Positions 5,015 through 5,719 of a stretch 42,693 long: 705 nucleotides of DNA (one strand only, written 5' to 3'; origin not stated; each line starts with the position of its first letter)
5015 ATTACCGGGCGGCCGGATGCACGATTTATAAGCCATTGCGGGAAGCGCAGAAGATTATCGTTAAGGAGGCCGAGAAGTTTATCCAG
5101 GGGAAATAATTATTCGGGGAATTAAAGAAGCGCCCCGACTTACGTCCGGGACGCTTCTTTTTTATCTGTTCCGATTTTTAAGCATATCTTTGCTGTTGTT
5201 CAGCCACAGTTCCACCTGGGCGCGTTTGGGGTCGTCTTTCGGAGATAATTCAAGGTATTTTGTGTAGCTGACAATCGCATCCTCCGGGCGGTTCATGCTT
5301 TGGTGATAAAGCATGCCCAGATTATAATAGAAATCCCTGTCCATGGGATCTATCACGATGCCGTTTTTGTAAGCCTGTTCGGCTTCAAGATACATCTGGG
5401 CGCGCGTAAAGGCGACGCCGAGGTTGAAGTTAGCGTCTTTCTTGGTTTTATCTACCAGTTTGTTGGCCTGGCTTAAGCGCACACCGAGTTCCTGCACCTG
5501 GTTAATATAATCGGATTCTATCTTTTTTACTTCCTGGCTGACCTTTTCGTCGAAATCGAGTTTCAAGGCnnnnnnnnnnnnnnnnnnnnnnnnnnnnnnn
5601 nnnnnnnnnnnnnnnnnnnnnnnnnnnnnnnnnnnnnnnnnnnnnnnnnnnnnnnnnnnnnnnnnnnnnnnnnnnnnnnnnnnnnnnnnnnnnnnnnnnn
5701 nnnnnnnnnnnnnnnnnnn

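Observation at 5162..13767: Orphan secretin module co-oriented with a 1655-aa membrane-anchored coiled-coil/TPR giant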

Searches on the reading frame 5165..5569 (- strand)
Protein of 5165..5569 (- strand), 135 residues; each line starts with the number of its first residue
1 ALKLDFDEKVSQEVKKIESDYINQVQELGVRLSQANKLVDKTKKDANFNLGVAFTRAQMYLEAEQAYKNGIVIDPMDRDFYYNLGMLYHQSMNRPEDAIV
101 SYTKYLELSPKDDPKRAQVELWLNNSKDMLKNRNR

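Call 17: find_homologous_proteins(query=A1, max_evalue=0.001)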
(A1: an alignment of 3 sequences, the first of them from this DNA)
Query A1 (3 sequences) (135 aa, profile of the alignment): 91 proteins with E <= 0.001 among 685 candidates.
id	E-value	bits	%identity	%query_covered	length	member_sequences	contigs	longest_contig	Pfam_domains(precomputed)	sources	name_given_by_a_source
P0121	1.5e-42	163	34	97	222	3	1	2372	PF13431.13,PF13414.13,PF13371.13,PF00515.35,PF13424.13,PF13428.13,PF13181.13,PF07719.24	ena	-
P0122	3.5e-17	80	38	64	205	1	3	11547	PF13431.13,PF13414.13,PF13176.13,PF13428.13,PF13374.13,PF14559.13,PF13371.13,PF00515.35,PF04212.25,PF13424.13,PF21033.5,PF13432.13,PF13181.13,PF07719.24,PF13174.13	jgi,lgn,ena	-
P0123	3.9e-16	77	37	52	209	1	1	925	PF14559.13,PF13431.13,PF13414.13,PF13371.13,PF00515.35,PF13424.13,PF13176.13,PF13432.13,PF13428.13,PF13181.13,PF07719.24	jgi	-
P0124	1.4e-15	75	29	51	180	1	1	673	PF13431.13,PF23914.2,PF13414.13,PF13176.13,PF13428.13,PF13374.13,PF14559.13,PF24575.2,PF13371.13,PF00515.35,PF12895.14,PF13424.13,PF21033.5,PF13432.13,PF13429.13,PF13181.13,PF07719.24,PF13174.13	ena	-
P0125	2.5e-14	71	38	64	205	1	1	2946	PF13431.13,PF23914.2,PF13414.13,PF13176.13,PF13428.13,PF14559.13,PF13371.13,PF00515.35,PF13424.13,PF21033.5,PF13432.13,PF13181.13,PF07719.24,PF13174.13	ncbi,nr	ncbi:MAG: tetratricopeptide repeat protein [Candidatus Omnitrophica bacterium]|nr:tetratricopeptide 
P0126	4.8e-14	70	35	54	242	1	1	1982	PF25063.1,PF13431.13,PF23914.2,PF13414.13,PF13176.13,PF13428.13,PF13374.13,PF14559.13,PF24575.2,PF13371.13,PF00515.35,PF12895.14,PF13424.13,PF21033.5,PF13432.13,PF13181.13,PF07719.24,PF13174.13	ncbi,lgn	-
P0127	6.5e-14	70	35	59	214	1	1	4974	PF13431.13,PF13414.13,PF13371.13,PF00515.35,PF13424.13,PF13432.13,PF13428.13,PF13181.13,PF07719.24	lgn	-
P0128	7.9e-14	70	33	67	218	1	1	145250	PF14559.13,PF13431.13,PF23914.2,PF13414.13,PF13371.13,PF00515.35,PF13424.13,PF13432.13,PF13428.13,PF13181.13,PF07719.24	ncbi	ncbi:MAG: tetratricopeptide repeat protein [Candidatus Omnitrophota bacterium]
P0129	8.0e-14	70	36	73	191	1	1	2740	PF00515.35,PF13424.13,PF13432.13,PF13181.13,PF07719.24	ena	-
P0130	1.1e-13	69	32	67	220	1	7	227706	PF14559.13,PF13431.13,PF23914.2,PF13414.13,PF13371.13,PF00515.35,PF13424.13,PF13432.13,PF13428.13,PF13181.13,PF07719.24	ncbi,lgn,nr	ncbi:MAG: tetratricopeptide repeat protein [Candidatus Omnitrophota bacterium]|nr:tetratricopeptide 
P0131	1.8e-13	68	43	47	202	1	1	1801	PF13414.13,PF13371.13,PF00515.35,PF13424.13,PF13432.13,PF13181.13,PF07719.24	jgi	jgi:tetratricopeptide (TPR) repeat protein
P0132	2.9e-13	68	29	64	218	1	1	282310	PF14559.13,PF13431.13,PF23914.2,PF13414.13,PF13371.13,PF00515.35,PF13424.13,PF13432.13,PF13428.13,PF13181.13,PF07719.24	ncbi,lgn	-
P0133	6.5e-13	67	29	81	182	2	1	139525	PF13431.13,PF13414.13,PF13176.13,PF13428.13,PF13374.13,PF14559.13,PF00515.35,PF12895.14,PF13424.13,PF21033.5,PF13432.13,PF13181.13,PF07719.24,PF13174.13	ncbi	-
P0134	1.2e-12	66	35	48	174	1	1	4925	PF03704.24,PF13431.13,PF23914.2,PF13414.13,PF13176.13,PF13428.13,PF13374.13,PF14559.13,PF24575.2,PF13371.13,PF17874.8,PF00515.35,PF12895.14,PF13424.13,PF21033.5,PF13432.13,PF13181.13,PF07719.24,PF13174.13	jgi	jgi:superkiller protein 3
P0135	2.1e-12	65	31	29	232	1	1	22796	PF16068.11,PF25060.1,PF13414.13,PF12569.15,PF13374.13,PF07721.21,PF24575.2,PF00515.35,PF13424.13,PF13429.13,PF14561.13,PF07719.24,PF13174.13,PF20308.5,PF25063.1,PF13431.13,PF23914.2,PF13525.13,PF23300.4,PF13176.13,PF13428.13,PF14559.13,PF13371.13,PF17874.8,PF12895.14,PF21033.5,PF13432.13,PF13181.13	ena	-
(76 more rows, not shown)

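Call 18: find_encoding_contigs(protein=P0130, flank=8000, max_places=2)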
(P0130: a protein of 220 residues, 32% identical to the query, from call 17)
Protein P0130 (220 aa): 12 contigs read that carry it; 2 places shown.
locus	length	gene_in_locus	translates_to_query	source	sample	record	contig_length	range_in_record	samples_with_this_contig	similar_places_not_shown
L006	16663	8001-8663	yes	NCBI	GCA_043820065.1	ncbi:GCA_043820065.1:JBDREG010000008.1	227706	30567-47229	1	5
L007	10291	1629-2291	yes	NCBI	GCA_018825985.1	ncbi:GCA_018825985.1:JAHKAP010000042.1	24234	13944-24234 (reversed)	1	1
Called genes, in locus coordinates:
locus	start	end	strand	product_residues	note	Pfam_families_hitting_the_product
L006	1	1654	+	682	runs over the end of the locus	PF08309:LVIVD (weak)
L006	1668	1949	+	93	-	-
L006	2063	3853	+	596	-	PF11104:PilM_2, PF14450:FtsA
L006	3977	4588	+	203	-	-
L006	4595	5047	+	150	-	-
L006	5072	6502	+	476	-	PF16344:FecR_C, PF21305:type_II_gspD_N0 (weak), PF07660:STN, PF03958:Secretin_N, PF00263:Secretin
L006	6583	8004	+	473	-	PF24161:CCDC39 (weak)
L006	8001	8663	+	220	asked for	PF13181:TPR_8 (faint), PF13424:TPR_12 (faint), PF23914:TPR_CcmH_CycH (faint), PF13431:TPR_17 (weak), PF00515:TPR_1 (weak), PF07719:TPR_2 (weak), PF13432:TPR_16 (weak), PF13414:TPR_11 (weak), +3 more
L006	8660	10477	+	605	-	PF05157:MshEN, PF00437:T2SSE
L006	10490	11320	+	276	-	PF13401:AAA_22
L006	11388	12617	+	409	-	PF28597:T2SSF_N, PF00482:T2SSF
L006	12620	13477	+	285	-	PF00512:HisKA, PF02518:HATPase_c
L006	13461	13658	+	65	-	-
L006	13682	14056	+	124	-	PF07238:PilZ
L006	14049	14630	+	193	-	PF00072:Response_reg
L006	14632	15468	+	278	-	PF05157:MshEN, PF07238:PilZ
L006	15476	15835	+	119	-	-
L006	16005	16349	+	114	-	PF07963:N_methyl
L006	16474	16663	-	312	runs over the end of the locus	PF00072:Response_reg, PF00990:GGDEF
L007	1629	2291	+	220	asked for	PF13181:TPR_8 (faint), PF13424:TPR_12 (faint), PF23914:TPR_CcmH_CycH (faint), PF13431:TPR_17 (weak), PF00515:TPR_1 (weak), PF07719:TPR_2 (weak), PF13432:TPR_16 (weak), PF13414:TPR_11 (weak), +3 more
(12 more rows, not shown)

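Call 19: find_encoding_contigs(protein=P0132, flank=8000, max_places=1)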
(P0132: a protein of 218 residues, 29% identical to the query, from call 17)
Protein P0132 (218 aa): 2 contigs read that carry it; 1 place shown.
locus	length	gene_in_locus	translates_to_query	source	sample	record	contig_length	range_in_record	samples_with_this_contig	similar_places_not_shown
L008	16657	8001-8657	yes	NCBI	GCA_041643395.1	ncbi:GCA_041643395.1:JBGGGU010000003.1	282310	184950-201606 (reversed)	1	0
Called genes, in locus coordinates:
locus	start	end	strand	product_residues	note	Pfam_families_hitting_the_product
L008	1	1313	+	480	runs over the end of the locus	-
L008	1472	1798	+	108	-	-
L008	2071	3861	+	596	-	PF11104:PilM_2, PF14450:FtsA, PF05137:PilN (faint)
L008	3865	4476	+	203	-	-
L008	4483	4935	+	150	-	-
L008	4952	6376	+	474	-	PF16344:FecR_C (weak), PF21305:type_II_gspD_N0 (weak), PF07660:STN (weak), PF03958:Secretin_N, PF00263:Secretin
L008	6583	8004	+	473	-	-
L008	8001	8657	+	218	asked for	PF23914:TPR_CcmH_CycH (faint), PF13424:TPR_12 (faint), PF13371:TPR_9 (faint), PF00515:TPR_1, PF07719:TPR_2 (weak), PF13181:TPR_8 (weak), PF13414:TPR_11, PF13432:TPR_16, +3 more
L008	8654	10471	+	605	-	PF05157:MshEN, PF00437:T2SSE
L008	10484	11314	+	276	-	PF13401:AAA_22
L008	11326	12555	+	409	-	PF28597:T2SSF_N, PF00482:T2SSF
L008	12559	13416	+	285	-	PF00512:HisKA, PF02518:HATPase_c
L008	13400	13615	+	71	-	-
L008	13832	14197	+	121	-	PF07238:PilZ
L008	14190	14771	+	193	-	PF00072:Response_reg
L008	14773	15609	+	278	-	PF05157:MshEN, PF07238:PilZ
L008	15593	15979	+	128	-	-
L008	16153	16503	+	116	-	PF07963:N_methyl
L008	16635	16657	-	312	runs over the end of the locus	PF00072:Response_reg, PF00990:GGDEF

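Call 53: find_related_loci(query=A1, collection=metagenome_contigs, flank=10000)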
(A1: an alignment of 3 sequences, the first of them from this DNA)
Query A1 (135 aa) in metagenome_contigs; peptide patterns used: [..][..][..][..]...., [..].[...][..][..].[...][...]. (x = any residue, [..] = any of these).
517 stretches matched a pattern; 1 encode a relative of the query (tblastn E <= 1e-3); 1 distinct loci.
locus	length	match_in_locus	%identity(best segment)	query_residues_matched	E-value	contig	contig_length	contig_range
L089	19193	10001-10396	47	2-133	3e-36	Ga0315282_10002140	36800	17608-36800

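Call 56: search_protein_families(library=ncbifam, proteins=[L006:6583-8004:+, L006:8001-8663:+, L006:10490-11320:+], max_evalue=0.01)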
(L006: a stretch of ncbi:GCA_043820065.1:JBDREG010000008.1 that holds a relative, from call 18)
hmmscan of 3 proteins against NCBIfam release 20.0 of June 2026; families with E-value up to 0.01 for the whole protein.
L006:6583-8004:+ (473 aa): 9 families
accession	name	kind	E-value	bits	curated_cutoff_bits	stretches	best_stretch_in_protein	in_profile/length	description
TIGR02168.1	SMC_prok_B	equivalog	1.9e-11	42.5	567.35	2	117-309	262-454/1181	chromosome segregation protein SMC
TIGR04523.1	Mplasa_alph_rch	subfamily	2.5e-11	42.3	270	2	35-360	331-649/745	helix-rich protein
TIGR02169.1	SMC_prok_A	equivalog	4.5e-08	31.3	729.4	1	137-340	289-496/1165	chromosome segregation protein SMC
NF045487.1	ASRP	equivalog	2.4e-07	29.7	300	2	38-341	127-442/593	archaea-specific SMC-related protein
TIGR04211.1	SH3_and_anchor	equivalog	1.3e-05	24.9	65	1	209-308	62-157/198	TIGR04211 family SH3 domain-containing protein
NF041034.1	Rad50_Sulf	equivalog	5.5e-05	21.2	1000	1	41-184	554-697/872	DNA double-strand break repair ATPase Rad50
NF041035.1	Rad50_Halo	equivalog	0.00015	20.3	1000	0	263-438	188-361/883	DNA double-strand break repair ATPase Rad50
NF002572.0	PRK02224.1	equivalog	0.00057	18.3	1087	0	267-440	188-363/888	DNA double-strand break repair ATPase Rad50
NF053563.1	Rkd4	equivalog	0.00063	18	860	0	271-440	197-371/747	arcadin-4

L006:8001-8663:+ (220 aa): 20 families
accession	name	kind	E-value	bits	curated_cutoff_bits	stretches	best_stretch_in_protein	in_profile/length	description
NF040959.1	MamA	equivalog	3.3e-10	39.8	200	1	118-179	124-186/204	magnetosome protein MamA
TIGR02521.1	type_IV_pilW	equivalog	3.7e-09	36.5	154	1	133-203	32-101/234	type IV pilus biogenesis/stability protein PilW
NF047371.1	FlcA_CTERM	equivalog_domain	1.6e-08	33.5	300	1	119-201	460-541/646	periplasmic flagellar collar protein FlcA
NF002725.1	PRK02603.1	equivalog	1.4e-07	31.7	143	0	126-179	65-119/173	photosystem I assembly protein Ycf3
NF008391.2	PRK11189.1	equivalog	6e-07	29.2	250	1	121-184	88-149/297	lipoprotein NlpI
NF033920.0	C39_PA2778_fam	equivalog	6.3e-07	29.1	150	1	113-178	171-236/255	PA2778 family cysteine peptidase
NF053607.1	CHU_0125_OmpA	equivalog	7.7e-07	28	620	1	118-215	38-135/639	CHU_0125 family OmpA-like outer membrane integrity protein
TIGR02917.1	PEP_TPR_lipo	equivalog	1e-06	27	312.2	1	122-175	353-406/899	XrtA/PEP-CTERM system TPR-repeat protein PrsT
TIGR00540.1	TPR_hemY_coli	hypoth_equivalog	1.3e-06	27.5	142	1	124-178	318-371/385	heme biosynthesis-associated TPR protein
TIGR03302.1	OM_YfiO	subfamily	1.1e-05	25.1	81.4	0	32-68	25-61/239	outer membrane protein assembly factor BamD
TIGR02795.1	tol_pal_ybgF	equivalog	1.9e-05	25.3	90.1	1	125-190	32-99/119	tol-pal system protein YbgF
NF033762.1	social_mot_Tgl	equivalog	0.0001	21.8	225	1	126-203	25-102/252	social motility TPR repeat lipoprotein Tgl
TIGR02552.1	LcrH_SycD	equivalog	0.00015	21.5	104.8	0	119-168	73-121/136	SycD/LcrH family type III secretion system chaperone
NF047507.1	TPR_BatC_Lepto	exception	0.00015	21.4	175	0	135-179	99-143/214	TPR repeat-containing protein BatC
NF052312.1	T9SS_PorW_SprE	equivalog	0.00024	19.9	250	0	159-201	538-580/716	type IX secretion system periplasmic lipoprotein PorW/SprE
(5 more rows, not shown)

L006:10490-11320:+ (276 aa): 5 families
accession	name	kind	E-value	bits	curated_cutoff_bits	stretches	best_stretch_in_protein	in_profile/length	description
TIGR03015.1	pepcterm_ATPase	hypoth_equivalog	1.1e-60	205.3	324.5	1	1-274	1-267/269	XrtA/PEP-CTERM system-associated ATPase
NF000868.0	PRK00080.1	equivalog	6.8e-05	21.9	282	1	179-275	162-252/330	Holliday junction branch migration DNA helicase RuvB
TIGR00635.1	ruvB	equivalog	0.0014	17.8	299.05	0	179-275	141-231/305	Holliday junction branch migration DNA helicase RuvB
TIGR00150.1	T6A_YjeE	equivalog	0.0025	17.7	60.1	1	28-73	4-52/135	tRNA (adenosine(37)-N6)-threonylcarbamoyltransferase complex ATPase subunit type 1 TsaE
TIGR00041.1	DTMP_kinase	equivalog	0.0046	16.7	83.25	0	49-94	10-55/196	dTMP kinase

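Call 76: search_protein_representatives(protein=window:5165-5569:-)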
Query: 135 residues. Proteins with E-value up to 0.001 (for the whole library): 31509; up to 1e-10: 3582; up to 1e-30: 47. The best 150 are listed.
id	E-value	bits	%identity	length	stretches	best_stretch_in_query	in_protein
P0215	1.6e-64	232.0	38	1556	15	33-112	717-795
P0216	3.9e-55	201.7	33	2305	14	45-110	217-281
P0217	4.4e-51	188.6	37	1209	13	49-111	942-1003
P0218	2.1e-48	179.9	35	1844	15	46-113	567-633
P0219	1.3e-45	170.9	32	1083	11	48-112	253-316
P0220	1.7e-45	170.5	34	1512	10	45-111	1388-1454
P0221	2.4e-43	163.6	33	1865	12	43-87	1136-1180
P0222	1.2e-42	161.3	37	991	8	40-113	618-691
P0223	2.4e-42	160.4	32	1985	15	49-117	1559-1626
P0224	2.4e-40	153.9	32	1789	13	40-112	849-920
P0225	4.4e-40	153.0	38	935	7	39-114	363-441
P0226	6.9e-40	152.4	35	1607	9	37-111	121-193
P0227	7.0e-40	152.4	36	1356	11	46-111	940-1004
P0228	7.7e-40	152.3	31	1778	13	45-104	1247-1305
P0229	1.6e-39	151.2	32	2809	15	40-110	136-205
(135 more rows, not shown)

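Call 91: search_solved_structures(query=A6, max_evalue=0.0001)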
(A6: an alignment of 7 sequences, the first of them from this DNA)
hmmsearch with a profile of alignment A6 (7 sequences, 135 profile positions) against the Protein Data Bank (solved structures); distinct sequences matched with E-value up to 0.0001: 197 (the best 60 are shown).
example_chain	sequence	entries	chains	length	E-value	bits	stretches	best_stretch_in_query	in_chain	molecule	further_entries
9qhb_A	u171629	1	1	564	2.1e-162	535.9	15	45-116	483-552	Engineered tetratricopeptide repeat protein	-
8bu0_A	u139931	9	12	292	2.2e-85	286.5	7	44-113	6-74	Consensus tetratricopeptide repeat protein | Crystal structure of an 8-repeat consensus TPR superhelix with Zinc. | Monomer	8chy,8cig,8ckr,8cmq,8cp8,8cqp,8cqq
9qhc_A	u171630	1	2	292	1e-81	274.6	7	45-111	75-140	Engineered tetratricopeptide repeat protein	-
7yea_A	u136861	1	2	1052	4.6e-40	139.8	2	45-113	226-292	UDP-N-acetylglucosamine--peptide N-acetylglucosaminyltransferase 110 kDa subunit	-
7yeh_B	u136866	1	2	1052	4.6e-40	139.8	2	45-113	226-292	UDP-N-acetylglucosamine--peptide N-acetylglucosaminyltransferase 110 kDa subunit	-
7ntf_A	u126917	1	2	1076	5.8e-40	139.5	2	45-111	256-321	Isoform 1 of UDP-N-acetylglucosamine--peptide N-acetylglucosaminyltransferase 110 kDa subu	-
1w3b_A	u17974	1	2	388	1e-35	125.7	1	45-113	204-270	UDP-N-ACETYLGLUCOSAMINE--PEPTIDE N-ACETYLGLUCOSAMINYLTRANSFERASE 110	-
6eou_A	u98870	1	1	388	3.8e-35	123.9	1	45-113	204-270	UDP-N-acetylglucosamine--peptide N-acetylglucosaminyltransferase 110 kDa subunit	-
8dtf_A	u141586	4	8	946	2.4e-34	121.3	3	28-112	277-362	Probable UDP-N-acetylglucosamine--peptide N-acetylglucosaminyltransferase SPINDLY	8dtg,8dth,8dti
7y4i_A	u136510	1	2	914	2.4e-34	121.3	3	28-112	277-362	Probable UDP-N-acetylglucosamine--peptide N-acetylglucosaminyltransferase SPINDLY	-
8ch0_A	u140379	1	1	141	1.8e-33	118.5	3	45-111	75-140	Consensus tetratricopeptide repeat protein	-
9gzg_A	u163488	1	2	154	4.5e-32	114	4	48-112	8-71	Engineered CTPR protein with glutamic acids for conductivity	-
2fo7_A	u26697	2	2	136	8.1e-31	109.9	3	48-111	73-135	SYNTHETIC CONSENSUS TPR PROTEIN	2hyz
7obi_A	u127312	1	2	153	4e-27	97.9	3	47-113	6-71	CTPR-rv4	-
6vfi_B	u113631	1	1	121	9.1e-27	96.8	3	42-113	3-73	O43_dn18B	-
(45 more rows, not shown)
